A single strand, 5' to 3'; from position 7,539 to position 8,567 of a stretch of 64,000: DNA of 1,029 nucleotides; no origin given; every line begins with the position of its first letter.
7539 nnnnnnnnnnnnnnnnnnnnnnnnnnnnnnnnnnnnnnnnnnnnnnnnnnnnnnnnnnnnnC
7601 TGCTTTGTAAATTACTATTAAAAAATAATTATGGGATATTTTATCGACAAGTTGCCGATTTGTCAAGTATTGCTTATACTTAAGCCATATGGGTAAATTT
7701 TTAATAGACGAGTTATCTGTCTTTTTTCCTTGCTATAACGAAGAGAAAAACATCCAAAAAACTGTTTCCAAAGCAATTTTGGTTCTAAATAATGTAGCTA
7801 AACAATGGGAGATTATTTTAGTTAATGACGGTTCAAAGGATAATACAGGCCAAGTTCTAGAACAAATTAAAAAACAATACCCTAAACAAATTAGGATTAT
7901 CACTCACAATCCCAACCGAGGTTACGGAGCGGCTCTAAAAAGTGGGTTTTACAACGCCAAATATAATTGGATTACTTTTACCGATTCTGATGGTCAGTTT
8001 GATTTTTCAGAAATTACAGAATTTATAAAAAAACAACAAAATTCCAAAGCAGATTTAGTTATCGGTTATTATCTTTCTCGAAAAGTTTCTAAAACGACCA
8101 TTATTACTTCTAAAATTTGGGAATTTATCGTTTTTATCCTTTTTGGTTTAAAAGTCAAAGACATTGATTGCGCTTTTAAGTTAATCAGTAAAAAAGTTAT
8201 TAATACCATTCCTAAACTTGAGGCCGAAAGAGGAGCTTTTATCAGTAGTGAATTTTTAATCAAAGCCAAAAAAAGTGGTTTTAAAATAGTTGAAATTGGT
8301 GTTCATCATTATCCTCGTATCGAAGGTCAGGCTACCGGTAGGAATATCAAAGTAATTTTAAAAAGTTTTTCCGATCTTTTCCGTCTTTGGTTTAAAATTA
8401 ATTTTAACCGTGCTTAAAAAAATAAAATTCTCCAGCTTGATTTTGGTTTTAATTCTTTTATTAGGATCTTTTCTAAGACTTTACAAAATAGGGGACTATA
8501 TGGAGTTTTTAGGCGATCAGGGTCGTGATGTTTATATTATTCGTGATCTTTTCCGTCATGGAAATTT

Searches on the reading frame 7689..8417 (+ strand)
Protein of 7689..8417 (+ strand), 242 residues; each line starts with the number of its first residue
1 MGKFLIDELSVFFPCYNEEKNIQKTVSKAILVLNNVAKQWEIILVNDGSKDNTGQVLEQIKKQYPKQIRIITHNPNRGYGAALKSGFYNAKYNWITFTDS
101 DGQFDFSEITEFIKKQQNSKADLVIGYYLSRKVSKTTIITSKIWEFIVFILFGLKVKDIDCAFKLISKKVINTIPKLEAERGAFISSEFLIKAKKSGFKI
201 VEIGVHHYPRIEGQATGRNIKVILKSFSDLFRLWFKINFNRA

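Call 21: search_protein_families(library=pfam, proteins=[window:7689-8417:+], max_evalue=0.001)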
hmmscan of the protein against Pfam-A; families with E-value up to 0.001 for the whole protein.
window:7689-8417:+ (242 aa): 3 families
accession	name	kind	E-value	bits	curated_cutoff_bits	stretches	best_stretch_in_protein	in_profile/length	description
PF00535.33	Glycos_transf_2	-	2.2e-30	106.2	23.3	1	10-172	1-165/168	Glycosyl transferase family 2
PF13641.12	Glyco_tranf_2_3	-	2.5e-09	37.9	27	1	9-101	3-96/230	Glycosyltransferase like family 2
PF10111.15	Glyco_tranf_2_2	-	8.9e-07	29.1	27.3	1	10-124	1-120/276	Glycosyltransferase like family 2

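Call 33: search_protein_families(library=ncbifam, proteins=[window:7689-8417:+], max_evalue=0.001)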
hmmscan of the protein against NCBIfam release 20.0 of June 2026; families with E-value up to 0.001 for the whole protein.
window:7689-8417:+ (242 aa): 24 families
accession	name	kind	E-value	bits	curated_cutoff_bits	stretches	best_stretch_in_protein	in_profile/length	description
NF007986.1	PRK10714.1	equivalog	5.6e-21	74.9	529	1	6-223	5-216/316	undecaprenyl-phosphate 4-deoxy-4-formamido-L-arabinose transferase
TIGR03937.1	PgaC_IcaA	equivalog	8e-21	74.5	422.3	1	7-126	45-161/407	poly-beta-1,6-N-acetyl-D-glucosamine synthase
NF047588.1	GlcsyltransPgfSStrep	equivalog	2.8e-17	62.9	500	1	9-178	3-171/308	glycosyltransferase PgfS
NF047683.1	TeichurnBiosyTuaG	equivalog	2.2e-14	53.7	400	1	8-115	7-110/252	teichuronic acid biosynthesis protein TuaG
NF007482.0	PRK10073.1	equivalog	2.1e-13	50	423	1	8-107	7-101/334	glycosyltransferase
NF041391.1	DPhHxTase_Halo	equivalog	9.6e-13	47.6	375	1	15-210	3-186/213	dolichyl-phosphate hexose transferase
NF058614.1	PPMAGASynPpgS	equivalog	1.1e-12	47.9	370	1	11-205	4-194/226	polyprenyl-phospho-N-acetylgalactosaminyl synthase PpgS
NF041875.1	EPS_EpsD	equivalog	1.5e-12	47.6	370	1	9-129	1-117/325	exopolysaccharide biosynthesis glycosyltransferase EpsD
NF038302.1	EPS_HpsE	equivalog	1.5e-11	43.8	300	1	8-110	2-105/307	hormogonium polysaccharide biosynthesis glycosyltransferase HpsE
TIGR04182.1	glyco_TIGR04182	equivalog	2.3e-10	40.4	325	1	9-217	2-200/293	S-layer glycoprotein N-glycosyltransferase AglJ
TIGR04283.1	glyco_like_mftF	equivalog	6.5e-10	39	182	1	9-126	1-105/221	TIGR04283 family arsenosugar biosynthesis glycosyltransferase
TIGR03111.1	glyc2_xrt_Gpos1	hypoth_equivalog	9.6e-10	37.8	363.95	1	8-131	50-172/439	TIGR03111 family XrtG-associated glycosyltransferase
NF053739.1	GlytfEpsEBac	equivalog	1.2e-09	37.5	450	1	10-102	4-93/265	glycosyltransferase EpsE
TIGR03965.1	mycofact_glyco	equivalog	5.6e-09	35.4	280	1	7-102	74-165/467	mycofactocin biosynthesis glycosyltransferase MftF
TIGR03469.1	HpnB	hypoth_equivalog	8.5e-08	31.6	379.25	1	10-124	47-168/386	hopene-associated glycosyltransferase HpnB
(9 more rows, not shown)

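Call 46: search_solved_structures(query=window:7689-8417:+, max_evalue=0.001)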
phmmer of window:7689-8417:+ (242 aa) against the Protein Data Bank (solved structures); distinct sequences matched with E-value up to 0.001: 17.
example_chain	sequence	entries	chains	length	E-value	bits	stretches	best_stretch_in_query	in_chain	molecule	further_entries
9bhc_C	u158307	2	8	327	5e-16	62.1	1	6-215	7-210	Undecaprenyl-phosphate 4-deoxy-4-formamido-L-arabinose transferase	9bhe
8vxh_A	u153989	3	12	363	6.6e-16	61.7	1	6-215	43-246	Undecaprenyl-phosphate 4-deoxy-4-formamido-L-arabinose transferase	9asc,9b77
5eke_A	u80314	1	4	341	1.2e-15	60.8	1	8-215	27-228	Uncharacterized glycosyltransferase sll0501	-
5ekp_C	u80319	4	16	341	1.3e-15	60.7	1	8-215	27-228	Uncharacterized glycosyltransferase sll0501 | Glycosyltransferase sll0501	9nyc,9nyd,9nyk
9nye_A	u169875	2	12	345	1.4e-15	60.7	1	8-215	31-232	Glycosyltransferase sll0501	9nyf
9hwj_A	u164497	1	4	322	1.5e-13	53.9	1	7-216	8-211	Undecaprenyl-phosphate 4-deoxy-4-formamido-L-arabinose transferase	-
2z86_A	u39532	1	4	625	2.3e-12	50.1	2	4-101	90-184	Chondroitin synthase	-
2z87_A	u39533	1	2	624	2.3e-12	50.1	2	4-101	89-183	Chondroitin synthase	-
5hea_A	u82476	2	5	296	1.9e-10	43.9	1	9-105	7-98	Putative glycosyltransferase (GalT1)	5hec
3bcv_A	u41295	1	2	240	2.5e-10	43.5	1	5-122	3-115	Putative glycosyltransferase protein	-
5mlz_A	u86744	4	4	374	1.1e-09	41.3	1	8-231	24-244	Dolichol monophosphate mannose synthase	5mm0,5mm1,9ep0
6p61_A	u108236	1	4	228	1.3e-08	37.8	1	9-117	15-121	Glycosyltransferase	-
3l7m_A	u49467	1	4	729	4.2e-06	29.6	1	9-120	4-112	Teichoic acid biosynthesis protein F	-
3l7j_A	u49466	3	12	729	4.2e-06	29.6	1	9-120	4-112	Teichoic acid biosynthesis protein F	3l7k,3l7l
3l7i_A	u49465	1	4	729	4.2e-06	29.6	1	9-120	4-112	Teichoic acid biosynthesis protein F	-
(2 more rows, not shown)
